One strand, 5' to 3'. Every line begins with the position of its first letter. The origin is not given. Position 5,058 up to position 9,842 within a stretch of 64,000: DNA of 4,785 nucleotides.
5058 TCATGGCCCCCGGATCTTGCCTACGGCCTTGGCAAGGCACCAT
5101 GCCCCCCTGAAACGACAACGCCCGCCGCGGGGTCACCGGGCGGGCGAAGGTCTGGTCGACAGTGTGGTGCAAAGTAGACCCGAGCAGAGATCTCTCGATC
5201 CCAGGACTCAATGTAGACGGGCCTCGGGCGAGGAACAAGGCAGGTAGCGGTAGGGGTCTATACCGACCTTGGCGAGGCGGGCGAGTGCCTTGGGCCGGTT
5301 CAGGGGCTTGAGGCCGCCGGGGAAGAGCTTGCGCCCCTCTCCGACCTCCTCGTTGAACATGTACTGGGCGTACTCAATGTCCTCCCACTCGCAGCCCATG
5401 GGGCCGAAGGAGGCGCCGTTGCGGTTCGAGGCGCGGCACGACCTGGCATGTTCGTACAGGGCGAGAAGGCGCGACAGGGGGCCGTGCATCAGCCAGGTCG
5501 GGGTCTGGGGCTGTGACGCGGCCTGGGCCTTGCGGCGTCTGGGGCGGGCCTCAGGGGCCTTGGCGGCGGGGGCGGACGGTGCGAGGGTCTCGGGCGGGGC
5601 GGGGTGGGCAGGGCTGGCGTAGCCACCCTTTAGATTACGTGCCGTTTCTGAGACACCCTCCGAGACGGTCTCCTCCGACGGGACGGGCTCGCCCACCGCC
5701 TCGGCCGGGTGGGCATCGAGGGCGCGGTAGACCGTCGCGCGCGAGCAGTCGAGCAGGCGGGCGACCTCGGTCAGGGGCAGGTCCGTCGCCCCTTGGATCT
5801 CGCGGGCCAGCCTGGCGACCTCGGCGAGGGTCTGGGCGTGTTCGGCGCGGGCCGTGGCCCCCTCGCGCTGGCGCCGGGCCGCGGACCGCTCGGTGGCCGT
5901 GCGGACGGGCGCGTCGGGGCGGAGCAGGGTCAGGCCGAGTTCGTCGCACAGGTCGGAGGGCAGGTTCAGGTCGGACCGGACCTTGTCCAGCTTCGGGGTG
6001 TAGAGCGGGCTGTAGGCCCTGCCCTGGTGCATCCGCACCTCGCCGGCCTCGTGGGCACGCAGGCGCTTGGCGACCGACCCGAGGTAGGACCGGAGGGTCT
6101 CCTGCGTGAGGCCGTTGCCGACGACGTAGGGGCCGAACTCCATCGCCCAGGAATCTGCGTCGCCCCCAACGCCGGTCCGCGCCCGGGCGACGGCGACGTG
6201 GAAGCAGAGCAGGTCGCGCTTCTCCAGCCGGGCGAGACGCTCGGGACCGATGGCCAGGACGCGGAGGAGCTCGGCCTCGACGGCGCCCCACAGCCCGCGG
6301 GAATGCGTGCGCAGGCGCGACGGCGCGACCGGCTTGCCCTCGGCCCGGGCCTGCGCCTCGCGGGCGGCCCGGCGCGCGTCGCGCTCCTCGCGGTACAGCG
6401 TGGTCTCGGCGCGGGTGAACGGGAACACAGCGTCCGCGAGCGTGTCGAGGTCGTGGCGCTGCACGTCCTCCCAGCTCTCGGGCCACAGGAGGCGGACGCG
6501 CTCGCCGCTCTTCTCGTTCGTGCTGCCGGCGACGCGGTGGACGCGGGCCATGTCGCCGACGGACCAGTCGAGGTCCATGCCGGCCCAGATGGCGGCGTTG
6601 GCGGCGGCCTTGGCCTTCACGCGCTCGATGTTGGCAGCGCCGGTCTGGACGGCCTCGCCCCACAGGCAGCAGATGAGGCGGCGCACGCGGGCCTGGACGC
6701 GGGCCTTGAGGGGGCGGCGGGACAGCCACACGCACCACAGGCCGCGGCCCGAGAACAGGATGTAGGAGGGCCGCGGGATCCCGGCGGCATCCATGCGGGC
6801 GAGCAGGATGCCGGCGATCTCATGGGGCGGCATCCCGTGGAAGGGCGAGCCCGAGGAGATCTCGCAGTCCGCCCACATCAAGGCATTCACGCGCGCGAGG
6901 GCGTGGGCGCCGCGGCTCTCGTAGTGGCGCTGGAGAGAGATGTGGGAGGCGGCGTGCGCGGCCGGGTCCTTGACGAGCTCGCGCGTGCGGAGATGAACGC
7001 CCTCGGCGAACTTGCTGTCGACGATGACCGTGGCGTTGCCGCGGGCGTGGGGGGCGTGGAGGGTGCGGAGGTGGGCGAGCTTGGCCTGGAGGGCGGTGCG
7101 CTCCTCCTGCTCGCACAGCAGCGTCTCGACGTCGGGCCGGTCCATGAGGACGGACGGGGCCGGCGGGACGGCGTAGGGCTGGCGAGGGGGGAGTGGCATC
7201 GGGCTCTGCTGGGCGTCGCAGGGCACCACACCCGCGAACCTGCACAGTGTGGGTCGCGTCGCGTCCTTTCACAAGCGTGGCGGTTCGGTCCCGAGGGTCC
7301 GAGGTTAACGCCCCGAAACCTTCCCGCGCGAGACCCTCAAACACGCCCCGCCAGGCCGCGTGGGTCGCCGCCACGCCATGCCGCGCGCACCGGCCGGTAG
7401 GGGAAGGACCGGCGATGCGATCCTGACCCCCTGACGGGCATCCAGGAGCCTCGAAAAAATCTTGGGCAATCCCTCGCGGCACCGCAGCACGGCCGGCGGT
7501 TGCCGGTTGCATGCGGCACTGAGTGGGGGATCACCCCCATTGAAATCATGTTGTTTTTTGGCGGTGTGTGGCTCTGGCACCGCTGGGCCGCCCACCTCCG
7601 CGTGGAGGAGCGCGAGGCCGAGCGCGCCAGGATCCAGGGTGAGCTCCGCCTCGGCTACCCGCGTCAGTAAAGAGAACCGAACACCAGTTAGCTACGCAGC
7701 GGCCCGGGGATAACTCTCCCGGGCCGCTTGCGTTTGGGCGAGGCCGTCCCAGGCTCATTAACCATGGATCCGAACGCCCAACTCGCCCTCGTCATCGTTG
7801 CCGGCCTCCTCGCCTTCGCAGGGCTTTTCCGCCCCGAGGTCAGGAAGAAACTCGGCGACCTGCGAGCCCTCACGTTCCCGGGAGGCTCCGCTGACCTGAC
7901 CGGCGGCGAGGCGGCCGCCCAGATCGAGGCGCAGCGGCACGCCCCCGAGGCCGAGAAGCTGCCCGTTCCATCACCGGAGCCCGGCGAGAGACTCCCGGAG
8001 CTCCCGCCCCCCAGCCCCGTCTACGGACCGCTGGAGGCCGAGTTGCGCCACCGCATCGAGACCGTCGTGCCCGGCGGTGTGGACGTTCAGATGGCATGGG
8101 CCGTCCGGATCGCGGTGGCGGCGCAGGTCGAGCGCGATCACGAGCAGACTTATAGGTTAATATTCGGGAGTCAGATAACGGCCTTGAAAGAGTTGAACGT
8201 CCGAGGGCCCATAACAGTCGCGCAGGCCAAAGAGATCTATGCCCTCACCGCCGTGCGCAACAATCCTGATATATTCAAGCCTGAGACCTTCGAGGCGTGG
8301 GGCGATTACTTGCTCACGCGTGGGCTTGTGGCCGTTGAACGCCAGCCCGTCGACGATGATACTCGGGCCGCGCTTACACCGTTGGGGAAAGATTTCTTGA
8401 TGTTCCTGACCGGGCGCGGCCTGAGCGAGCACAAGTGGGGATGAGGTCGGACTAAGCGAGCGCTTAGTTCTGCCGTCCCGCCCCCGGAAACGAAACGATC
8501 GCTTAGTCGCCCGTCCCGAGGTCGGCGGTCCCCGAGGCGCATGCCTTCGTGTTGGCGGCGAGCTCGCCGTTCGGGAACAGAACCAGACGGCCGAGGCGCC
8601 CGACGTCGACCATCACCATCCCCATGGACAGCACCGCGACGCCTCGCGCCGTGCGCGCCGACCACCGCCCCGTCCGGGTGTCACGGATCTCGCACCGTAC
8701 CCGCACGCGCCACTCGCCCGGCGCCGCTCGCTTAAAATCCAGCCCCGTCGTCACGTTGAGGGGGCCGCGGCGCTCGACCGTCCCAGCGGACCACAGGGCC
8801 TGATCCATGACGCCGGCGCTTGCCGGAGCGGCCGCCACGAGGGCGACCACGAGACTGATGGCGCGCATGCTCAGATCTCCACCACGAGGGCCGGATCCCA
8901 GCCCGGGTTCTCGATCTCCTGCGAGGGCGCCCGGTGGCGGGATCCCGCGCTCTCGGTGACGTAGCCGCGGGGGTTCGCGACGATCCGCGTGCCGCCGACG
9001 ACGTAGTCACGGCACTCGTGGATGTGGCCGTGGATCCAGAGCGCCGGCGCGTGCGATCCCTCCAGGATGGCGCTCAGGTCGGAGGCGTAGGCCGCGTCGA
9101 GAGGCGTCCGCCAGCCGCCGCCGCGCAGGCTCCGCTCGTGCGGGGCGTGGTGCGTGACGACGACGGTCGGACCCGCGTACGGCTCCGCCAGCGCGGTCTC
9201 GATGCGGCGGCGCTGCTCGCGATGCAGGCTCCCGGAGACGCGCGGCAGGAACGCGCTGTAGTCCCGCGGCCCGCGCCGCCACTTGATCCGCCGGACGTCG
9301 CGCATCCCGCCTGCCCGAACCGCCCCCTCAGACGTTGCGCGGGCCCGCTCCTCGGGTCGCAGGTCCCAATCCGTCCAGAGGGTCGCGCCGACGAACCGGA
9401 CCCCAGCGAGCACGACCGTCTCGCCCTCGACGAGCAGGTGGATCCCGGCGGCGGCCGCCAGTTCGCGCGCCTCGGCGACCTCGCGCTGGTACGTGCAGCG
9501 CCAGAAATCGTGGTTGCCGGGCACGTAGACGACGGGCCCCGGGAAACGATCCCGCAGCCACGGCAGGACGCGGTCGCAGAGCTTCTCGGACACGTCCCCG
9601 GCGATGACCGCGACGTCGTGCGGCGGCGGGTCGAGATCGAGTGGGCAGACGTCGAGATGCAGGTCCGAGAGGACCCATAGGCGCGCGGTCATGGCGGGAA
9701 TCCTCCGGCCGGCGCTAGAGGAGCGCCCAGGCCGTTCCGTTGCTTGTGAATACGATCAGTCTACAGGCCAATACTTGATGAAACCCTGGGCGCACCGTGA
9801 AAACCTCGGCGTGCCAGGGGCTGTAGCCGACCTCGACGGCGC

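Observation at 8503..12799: Uncharacterised six-gene module (HTH-like, Lon-like AAA+, three small proteins, secreted protein) present in syntenic copies in both elements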

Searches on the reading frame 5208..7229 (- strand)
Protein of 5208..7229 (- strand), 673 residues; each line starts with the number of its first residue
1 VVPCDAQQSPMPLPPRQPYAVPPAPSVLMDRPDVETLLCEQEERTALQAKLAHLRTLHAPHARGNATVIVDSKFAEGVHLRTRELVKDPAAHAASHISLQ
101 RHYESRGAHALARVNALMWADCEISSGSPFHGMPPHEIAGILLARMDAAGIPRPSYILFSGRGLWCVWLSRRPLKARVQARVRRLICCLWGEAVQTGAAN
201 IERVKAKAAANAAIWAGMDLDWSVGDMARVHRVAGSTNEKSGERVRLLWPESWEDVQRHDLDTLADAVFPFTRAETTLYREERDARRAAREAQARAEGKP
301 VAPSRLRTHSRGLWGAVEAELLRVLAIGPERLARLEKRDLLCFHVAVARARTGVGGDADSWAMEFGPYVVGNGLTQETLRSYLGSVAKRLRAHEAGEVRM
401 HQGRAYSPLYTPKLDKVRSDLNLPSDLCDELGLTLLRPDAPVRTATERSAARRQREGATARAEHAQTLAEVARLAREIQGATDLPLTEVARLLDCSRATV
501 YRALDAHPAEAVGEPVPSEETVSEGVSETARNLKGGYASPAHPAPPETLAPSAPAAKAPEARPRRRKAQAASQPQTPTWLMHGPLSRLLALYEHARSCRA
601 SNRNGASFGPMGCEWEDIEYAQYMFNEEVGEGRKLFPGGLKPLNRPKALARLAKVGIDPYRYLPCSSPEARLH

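Call 10: search_protein_families(library=pfam, proteins=[window:5208-7229:-], max_evalue=0.01)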
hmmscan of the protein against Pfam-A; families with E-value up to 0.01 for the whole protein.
window:5208-7229:- (673 aa): 2 families
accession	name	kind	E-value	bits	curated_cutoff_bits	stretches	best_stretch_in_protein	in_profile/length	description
PF13384.12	HTH_23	-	0.00024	21.2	24.6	1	469-506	8-40/50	Homeodomain-like domain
PF02796.21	HTH_7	-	0.0035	17.9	23.8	0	487-505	25-43/45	Helix-turn-helix domain of resolvase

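Call 38: search_protein_families(library=phrogs, proteins=[window:5208-7229:-], max_evalue=0.01)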
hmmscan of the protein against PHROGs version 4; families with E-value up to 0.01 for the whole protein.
window:5208-7229:- (673 aa): 1 family
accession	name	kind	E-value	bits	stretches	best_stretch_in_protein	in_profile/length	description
phrog_2478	-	DNA, RNA and nucleotide metabolism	6.1e-05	22.3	1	107-243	75-192/854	DNA polymerase/primase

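Call 118: search_solved_structures(query=window:5208-7229:-, max_evalue=1)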
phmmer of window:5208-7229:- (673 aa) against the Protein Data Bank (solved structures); distinct sequences matched with E-value up to 1: 0.

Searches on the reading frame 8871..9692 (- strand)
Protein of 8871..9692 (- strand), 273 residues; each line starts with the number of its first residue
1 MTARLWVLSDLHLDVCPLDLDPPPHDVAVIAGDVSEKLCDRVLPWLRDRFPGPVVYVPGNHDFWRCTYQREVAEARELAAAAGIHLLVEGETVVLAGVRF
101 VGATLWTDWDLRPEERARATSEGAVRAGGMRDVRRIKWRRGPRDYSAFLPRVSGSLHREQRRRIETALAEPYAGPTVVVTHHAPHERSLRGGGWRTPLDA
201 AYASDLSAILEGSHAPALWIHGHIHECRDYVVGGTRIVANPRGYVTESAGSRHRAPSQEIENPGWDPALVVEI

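Call 5: search_protein_families(library=pfam, proteins=[window:8871-9692:-], max_evalue=0.1)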
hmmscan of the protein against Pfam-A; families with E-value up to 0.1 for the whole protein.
window:8871-9692:- (273 aa): 2 families
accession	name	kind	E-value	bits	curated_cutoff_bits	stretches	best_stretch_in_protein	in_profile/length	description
PF00149.33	Metallophos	-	1.7e-07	32.3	21.5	1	5-227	3-191/191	Calcineurin-like phosphoesterase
PF12850.12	Metallophos_2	-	2.7e-07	31.1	27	1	5-241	3-132/154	Calcineurin-like phosphoesterase superfamily domain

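Call 7: search_protein_families(library=phrogs, proteins=[window:8871-9692:-], max_evalue=0.1)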
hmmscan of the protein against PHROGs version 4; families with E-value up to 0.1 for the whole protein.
window:8871-9692:- (273 aa): 2 families
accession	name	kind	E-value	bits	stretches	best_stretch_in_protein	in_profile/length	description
phrog_1649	-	other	7.3e-40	137.5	1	3-272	36-305/308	metallo-phosphoesterase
phrog_547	-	other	0.00011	22.4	0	24-70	72-118/245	phosphoesterase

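Call 12: search_protein_families(library=ncbifam, proteins=[window:8871-9692:-], max_evalue=0.1)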
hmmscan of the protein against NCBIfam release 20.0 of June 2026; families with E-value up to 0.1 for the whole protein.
window:8871-9692:- (273 aa): 2 families
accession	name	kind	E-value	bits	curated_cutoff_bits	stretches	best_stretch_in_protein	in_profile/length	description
NF008359.0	PRK11148.1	equivalog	2.7e-06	27.1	225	1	153-245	136-225/275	3',5'-cyclic-AMP phosphodiesterase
TIGR03729.1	acc_ester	subfamily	3.2e-06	26.7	148.25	1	26-244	34-239/239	putative phosphoesterase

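Call 13: search_protein_families(library=padloc, proteins=[window:8871-9692:-], max_evalue=0.1)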
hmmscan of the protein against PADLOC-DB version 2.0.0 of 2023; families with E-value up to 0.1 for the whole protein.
window:8871-9692:- (273 aa): 1 family
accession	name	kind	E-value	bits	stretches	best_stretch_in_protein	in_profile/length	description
PDLC04908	PDC-S10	-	2.5e-10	38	1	4-105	11-109/223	-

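Call 54: search_dna_similar(query=window:8871-9692:-, collection=phages, mode=protein, max_rows=30, max_evalue=0.00001)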
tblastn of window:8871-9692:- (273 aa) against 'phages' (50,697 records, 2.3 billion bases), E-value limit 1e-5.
Records with a match: 182; places in all: 182; records where one place covers at least 80% of the query: 157.
Best place of each record, by identity: <60% 182.
By first word of the organism name: Vibrio 53; Escherichia 33; Rhizobium 19; Synechococcus 14; Salmonella 9; Brevundimonas 7; Erwinia 7; Caulobacter 6; Xanthomonas 6; Stenotrophomonas 5; and 11 more.
By host as written in the record: - 40; Escherichia coli 10; Synechococcus sp. MW02 8; Brevundimonas pondensis LVF1 6; Rhizobium leguminosarum 4; Vibrio parahaemolyticus 4; Vibrio sp. 4; Salmonella enterica subsp. enterica serovar Typhimurium 4; and 71 more.
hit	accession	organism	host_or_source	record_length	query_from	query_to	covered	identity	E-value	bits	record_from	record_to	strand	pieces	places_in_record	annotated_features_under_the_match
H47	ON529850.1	Brevundimonas phage vB_BpoS-Gurke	Brevundimonas pondensis LVF1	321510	29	273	90%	37.8%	3e-33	133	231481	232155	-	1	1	metallo-dependent phosphatase-like protein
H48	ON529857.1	Brevundimonas phage vB_BpoS-Kikimora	Brevundimonas pondensis LVF1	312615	29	273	90%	37.3%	7e-33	132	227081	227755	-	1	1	metallo-dependent phosphatase-like protein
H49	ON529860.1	Brevundimonas phage vB_BpoS-Papperlapapp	Brevundimonas pondensis LVF1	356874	29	273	90%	36.8%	4e-30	124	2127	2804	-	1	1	metallo-dependent phosphatase-like protein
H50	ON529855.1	Brevundimonas phage vB_BpoS-Domovoi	Brevundimonas pondensis EIF1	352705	29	273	90%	35.7%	2e-30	125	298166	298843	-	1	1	metallo-dependent phosphatase-like protein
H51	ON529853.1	Brevundimonas phage vB_BpoS-Bambus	Brevundimonas pondensis LVF1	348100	29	273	90%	35.3%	6e-31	127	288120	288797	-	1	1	metallo-dependent phosphatase-like protein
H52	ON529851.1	Brevundimonas phage vB_BpoS-Marchewka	Brevundimonas pondensis LVF1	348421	29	273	90%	35.3%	6e-31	127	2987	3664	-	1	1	metallo-dependent phosphatase-like protein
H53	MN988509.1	Rhizobium phage RHph_I46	Rhizobium phaseoli IE1004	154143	28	273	90%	34.5%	1e-32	131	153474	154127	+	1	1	putative metallophosphoesterase protein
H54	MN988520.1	Rhizobium phage RHph_I9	Rhizobium sp. R635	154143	28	273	90%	34.5%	1e-32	131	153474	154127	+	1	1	putative metallophosphoesterase protein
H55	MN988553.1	Rhizobium phage RHph_I34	Rhizobium etli CFN42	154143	28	273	90%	34.5%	1e-32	131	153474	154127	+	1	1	putative metallophosphoesterase protein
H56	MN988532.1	Rhizobium phage RHph_I1_9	Rhizobium sp. I1_9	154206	28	273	90%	34.5%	1e-32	131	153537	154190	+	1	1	putative metallophosphoesterase protein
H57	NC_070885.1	Rhizobium phage RHph_I1_9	Rhizobium sp. I1_9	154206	28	273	90%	34.5%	1e-32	131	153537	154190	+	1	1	metallo-phosphoesterase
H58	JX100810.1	Caulobacter phage CcrColossus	Caulobacter crescentus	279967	29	273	90%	34.7%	2e-26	114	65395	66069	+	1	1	putative protein metallo-phosphoesterase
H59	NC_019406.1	Caulobacter phage CcrColossus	Caulobacter crescentus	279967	29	273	90%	34.7%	2e-26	114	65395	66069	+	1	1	metallo-phosphoesterase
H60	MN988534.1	Rhizobium phage RHph_N34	Rhizobium etli CFN42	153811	28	273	90%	34.1%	3e-31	127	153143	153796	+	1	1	putative metallophosphoesterase protein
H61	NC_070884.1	Rhizobium phage RHph_N34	Rhizobium etli CFN42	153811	28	273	90%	34.1%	3e-31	127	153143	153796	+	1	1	metallo-phosphoesterase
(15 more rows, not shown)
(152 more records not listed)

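Call 101: search_solved_structures(query=window:8871-9692:-, max_evalue=0.01)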
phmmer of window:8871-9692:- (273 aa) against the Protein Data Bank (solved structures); distinct sequences matched with E-value up to 0.01: 1.
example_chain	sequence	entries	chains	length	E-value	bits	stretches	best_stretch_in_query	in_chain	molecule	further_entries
6unc_A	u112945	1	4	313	0.00017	24.1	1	4-66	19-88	Metallophos domain-containing protein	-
